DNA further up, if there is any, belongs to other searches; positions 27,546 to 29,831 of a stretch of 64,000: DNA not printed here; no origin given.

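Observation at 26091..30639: MetF-MetV MTHFR whose electron-input partner is a single GltD-like/2x[4Fe-4S]/MvhD-like fusion protein, followed by MBL hydrolase and ferredoxin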

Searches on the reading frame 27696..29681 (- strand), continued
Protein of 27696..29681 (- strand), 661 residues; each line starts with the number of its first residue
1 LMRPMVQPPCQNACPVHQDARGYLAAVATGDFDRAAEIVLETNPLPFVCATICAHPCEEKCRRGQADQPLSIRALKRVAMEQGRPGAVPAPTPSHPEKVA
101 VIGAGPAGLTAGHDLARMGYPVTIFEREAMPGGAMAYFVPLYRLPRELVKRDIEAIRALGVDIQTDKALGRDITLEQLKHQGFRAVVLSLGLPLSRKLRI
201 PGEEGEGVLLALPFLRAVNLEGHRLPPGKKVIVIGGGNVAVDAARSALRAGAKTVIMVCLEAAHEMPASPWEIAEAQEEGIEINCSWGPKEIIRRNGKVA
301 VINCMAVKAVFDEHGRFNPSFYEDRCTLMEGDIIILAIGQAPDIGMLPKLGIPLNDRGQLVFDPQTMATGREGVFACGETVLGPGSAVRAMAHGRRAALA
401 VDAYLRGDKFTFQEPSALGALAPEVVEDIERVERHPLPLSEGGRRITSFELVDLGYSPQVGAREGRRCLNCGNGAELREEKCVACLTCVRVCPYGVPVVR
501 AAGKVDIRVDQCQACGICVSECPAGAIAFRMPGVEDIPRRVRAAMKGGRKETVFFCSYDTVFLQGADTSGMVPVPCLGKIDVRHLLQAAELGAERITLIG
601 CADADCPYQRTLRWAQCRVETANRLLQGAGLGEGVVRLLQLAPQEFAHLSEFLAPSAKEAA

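Call 9: find_related_loci(query=window:27696-29678:-, collection=genome_contigs, flank=6000)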
Query window:27696-29678:- (660 aa) in genome_contigs; peptide patterns used: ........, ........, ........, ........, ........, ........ (x = any residue, [..] = any of these).
136 stretches matched a pattern; 85 encode a relative of the query (tblastn E <= 1e-3); the best 80 are kept; 80 distinct loci.
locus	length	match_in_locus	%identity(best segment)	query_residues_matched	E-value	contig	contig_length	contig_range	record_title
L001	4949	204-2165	68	7-660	0e+0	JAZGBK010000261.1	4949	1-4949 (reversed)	MAG: Dehalococcoidia bacterium isolate SCS2bin.13 SCS2bin.13_261, whole genome shotgun sequence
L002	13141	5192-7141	66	3-653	0e+0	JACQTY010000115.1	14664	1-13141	MAG: Chloroflexi bacterium isolate NC_groundwater_1423_Ag_S-0.65um_59_50 S_p65_S5_coassembly_k141_1734086, whole genome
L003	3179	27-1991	65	5-659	0e+0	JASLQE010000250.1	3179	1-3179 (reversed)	MAG: Dehalococcoidia bacterium isolate Arabian11_MAG_76 c_000001578520, whole genome shotgun sequence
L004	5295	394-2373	65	5-660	0e+0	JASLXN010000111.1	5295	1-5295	MAG: Dehalococcoidia bacterium isolate ETNP2_MAG_23 NODE_111_length_5295_cov_2.872581, whole genome shotgun sequence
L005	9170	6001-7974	51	1-640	0e+0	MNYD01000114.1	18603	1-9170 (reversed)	MAG: Dehalococcoidia bacterium CG2_30_46_19 cg2_3.0_scaffold_2483_c, whole genome shotgun sequence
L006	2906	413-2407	50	6-652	0e+0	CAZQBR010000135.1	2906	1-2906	MAG TPA_asm: uncultured Dehalococcoidales bacterium isolate SRP068000_co3_165 genome assembly, contig: NODE_85962_length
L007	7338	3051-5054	51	7-658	0e+0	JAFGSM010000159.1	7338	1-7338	MAG: bacterium isolate Zod_Metabat.896 k87_8523732, whole genome shotgun sequence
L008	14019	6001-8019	48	7-658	0e+0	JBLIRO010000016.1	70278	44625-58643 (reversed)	MAG: bacterium isolate MG1_202111_bin_529 MG1_202111_bin_529_scaffold_16, whole genome shotgun sequence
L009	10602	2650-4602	49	5-637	0e+0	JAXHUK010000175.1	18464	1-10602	MAG: Chloroflexota bacterium isolate MAG49_tar_biofilm MAG49_175, whole genome shotgun sequence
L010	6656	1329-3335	48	5-653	0e+0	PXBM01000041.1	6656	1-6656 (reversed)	MAG: Syntrophomonadaceae bacterium isolate T3Sed10_25 T3-Sed10-C31359, whole genome shotgun sequence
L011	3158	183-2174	41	7-652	2e-162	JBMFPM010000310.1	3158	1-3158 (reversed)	MAG: Anaerolineae bacterium isolate KM4338-63 NODE_14333_length_3158_cov_3.520142, whole genome shotgun sequence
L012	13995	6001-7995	41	7-653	8e-154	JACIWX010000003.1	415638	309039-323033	MAG: Chloroflexota bacterium isolate MAG-37 Chloroflexota_E3_bin22_Scaffold_3, whole genome shotgun sequence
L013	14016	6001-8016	40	7-653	1e-149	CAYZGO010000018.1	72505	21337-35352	MAG TPA_asm: uncultured Anaerolineales bacterium isolate binchicken_co100_350 genome assembly, contig: NODE_463_length_7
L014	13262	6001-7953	43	7-644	6e-146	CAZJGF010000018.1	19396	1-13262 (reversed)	MAG TPA_asm: uncultured Dehalococcoidales bacterium isolate binchicken_co34_567 genome assembly, contig: NODE_4482_lengt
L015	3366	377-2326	42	8-644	6e-151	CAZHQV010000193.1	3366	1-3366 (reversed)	MAG TPA_asm: uncultured Dehalococcoidales bacterium isolate SRP068000_co4_61 genome assembly, contig: NODE_67704_length_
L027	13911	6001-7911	40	7-630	8e-134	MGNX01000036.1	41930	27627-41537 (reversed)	MAG: Chloroflexi bacterium RBG_16_60_22 RBG_16_scaffold_21487, whole genome shotgun sequence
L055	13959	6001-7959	38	5-644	3e-126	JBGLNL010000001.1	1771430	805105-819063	MAG: Dehalococcoidia bacterium isolate PPR_0295 scaffold_80306, whole genome shotgun sequence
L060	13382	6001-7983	40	7-660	1e-124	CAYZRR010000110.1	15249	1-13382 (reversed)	MAG TPA_asm: uncultured Thermodesulfobacteriota bacterium isolate binchicken_co25_115 genome assembly, contig: k141_5710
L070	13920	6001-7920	41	5-630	4e-127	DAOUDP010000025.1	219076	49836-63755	MAG TPA_asm: Dehalococcoidia bacterium isolate M62_259 206174, whole genome shotgun sequence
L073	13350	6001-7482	39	8-491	2e-91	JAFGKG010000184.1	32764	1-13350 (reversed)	MAG: Chloroflexia bacterium isolate Zod_Metabat.323 k87_10932398, whole genome shotgun sequence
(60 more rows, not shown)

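Call 20: search_solved_structures(query=window:27696-29678:-, max_evalue=0.001, show_alignments=0)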
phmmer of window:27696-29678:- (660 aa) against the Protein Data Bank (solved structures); distinct sequences matched with E-value up to 0.001: 97 (the best 60 are shown).
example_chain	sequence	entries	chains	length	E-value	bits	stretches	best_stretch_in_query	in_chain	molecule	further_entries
9bov_A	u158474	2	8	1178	4.1e-94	319.5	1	6-471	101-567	Molybdopterin oxidoreductase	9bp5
9n5u_A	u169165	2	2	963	1.7e-89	304.2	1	8-408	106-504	NfnA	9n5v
8oh5_C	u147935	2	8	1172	2.7e-83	283.8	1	6-471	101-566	Formate dehydrogenase-O, major subunit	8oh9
4ylf_B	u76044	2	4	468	7.5e-72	246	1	8-408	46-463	Dihydropyrimidine dehydrogenase subunit A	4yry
5jca_L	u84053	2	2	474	6.3e-69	236.3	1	4-407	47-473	NADH-dependent Ferredoxin:NADP Oxidoreductase (NfnI) subunit alpha | NADH-dependent Ferredoxin:NADP Oxidoreductase subunit alpha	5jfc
5vj7_A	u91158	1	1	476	1.3e-65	225.4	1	4-405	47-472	Oxidoreductase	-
2vdc_G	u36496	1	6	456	6e-47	163.7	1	7-406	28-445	GLUTAMATE SYNTHASE [NADPH] SMALL CHAIN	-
6s6s_G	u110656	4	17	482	7.3e-47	163.4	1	7-406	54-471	Glutamate synthase [NADPH] small chain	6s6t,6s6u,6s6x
1gt8_A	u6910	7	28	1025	4.1e-46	160.9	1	6-406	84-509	DIHYDROPYRIMIDINE DEHYDROGENASE | Dihydropyrimidine dehydrogenase [NADP(+)]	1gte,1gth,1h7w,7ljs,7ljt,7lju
1h7x_A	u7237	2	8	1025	4.1e-46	160.9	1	6-406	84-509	DIHYDROPYRIMIDINE DEHYDROGENASE | Dihydropyrimidine dehydrogenase [NADP(+)]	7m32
7m31_A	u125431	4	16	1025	4.2e-46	160.9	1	6-406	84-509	Dihydropyrimidine dehydrogenase [NADP(+)]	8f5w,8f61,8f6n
7mfm_I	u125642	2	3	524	3.5e-43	151.2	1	11-408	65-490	Glutamate synthase (NADPH) small chain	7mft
1cjc_A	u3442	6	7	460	1.6e-11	46.6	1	95-247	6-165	PROTEIN (ADRENODOXIN REDUCTASE) | ADRENODOXIN REDUCTASE | NADPH:ADRENODOXIN OXIDOREDUCTASE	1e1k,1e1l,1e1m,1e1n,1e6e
2zbw_A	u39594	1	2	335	1.1e-09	40.5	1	97-399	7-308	Thioredoxin reductase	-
3urh_A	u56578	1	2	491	1.1e-08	37.3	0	324-396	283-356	Dihydrolipoyl dehydrogenase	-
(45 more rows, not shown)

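Call 21: search_protein_families(library=ncbifam, proteins=[window:27696-29678:-], max_evalue=0.001)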
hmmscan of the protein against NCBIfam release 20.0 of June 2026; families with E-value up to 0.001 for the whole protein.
window:27696-29678:- (660 aa): 103 families (the best 25 are shown)
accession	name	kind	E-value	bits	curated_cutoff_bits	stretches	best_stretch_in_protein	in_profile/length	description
NF009410.0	PRK12771.1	subfamily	4.6e-134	448.1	516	1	6-530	47-564/566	NAD(P)-binding protein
NF009454.0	PRK12814.1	equivalog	2e-109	366.8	916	1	6-519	101-626/657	putative NADPH-dependent glutamate synthase small subunit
NF010590.0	PRK13984.1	equivalog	4.8e-106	355.3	946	1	9-408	198-610/611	putative oxidoreductase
TIGR03315.1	Se_ygfK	equivalog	1.2e-91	307.7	835.3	1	8-523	446-935/1012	putative selenate reductase subunit YgfK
NF009414.0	PRK12778.1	equivalog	1.1e-88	298.4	1103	1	6-405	336-750/752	bifunctional dihydroorotate dehydrogenase B NAD binding subunit/NADPH-dependent glutamate synthase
TIGR01316.1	gltA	equivalog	9.1e-82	275.2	471.75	1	7-404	36-449/449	NADPH-dependent glutamate synthase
NF009413.0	PRK12775.1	equivalog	1.5e-65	221.7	1895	1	5-408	337-758/1006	putative trifunctional 2-polyprenylphenol hydroxylase/glutamate synthase subunit beta/ferritin domain-containing protein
TIGR01318.1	gltD_gamma_fam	subfamily_domain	3.9e-60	203.8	482.95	1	6-404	47-465/467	glutamate synthase, small subunit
TIGR01317.1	GOGAT_sm_gam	subfamily_domain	1.1e-58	199.3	447.7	1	7-407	50-481/485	glutamate synthase small subunit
NF009408.0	PRK12769.1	equivalog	2e-57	194.7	1003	1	9-404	236-651/659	formate-dependent uric acid utilization protein AegA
NF009409.0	PRK12770.1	subfamily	2.8e-54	184.5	343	1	91-407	14-353/360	putative glutamate synthase subunit beta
NF045663.1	diclust_near_Sec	equivalog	1e-52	179.3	530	2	6-190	17-198/759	pyridine nucleotide-disulfide oxidoreductase/dicluster-binding protein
NF009415.0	PRK12779.1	equivalog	3.3e-50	170.9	1519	1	10-399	211-621/944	putative bifunctional glutamate synthase subunit beta/2-polyprenylphenol hydroxylase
NF009451.0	PRK12809.1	equivalog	1.1e-48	166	1154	1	9-398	219-628/639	formate-dependent uric acid utilization protein YgfT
NF040770.1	hetero_SS_HdrA2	exception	1.7e-27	95.9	1100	2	474-650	572-759/777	CoB-CoM heterodisulfide reductase HdrA2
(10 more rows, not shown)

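Call 24: find_encoding_contigs(protein=window:27696-29678:-, flank=10000, max_places=4)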
Protein window:27696-29678:- (660 aa): no gene with exactly this product is on record in the collection.
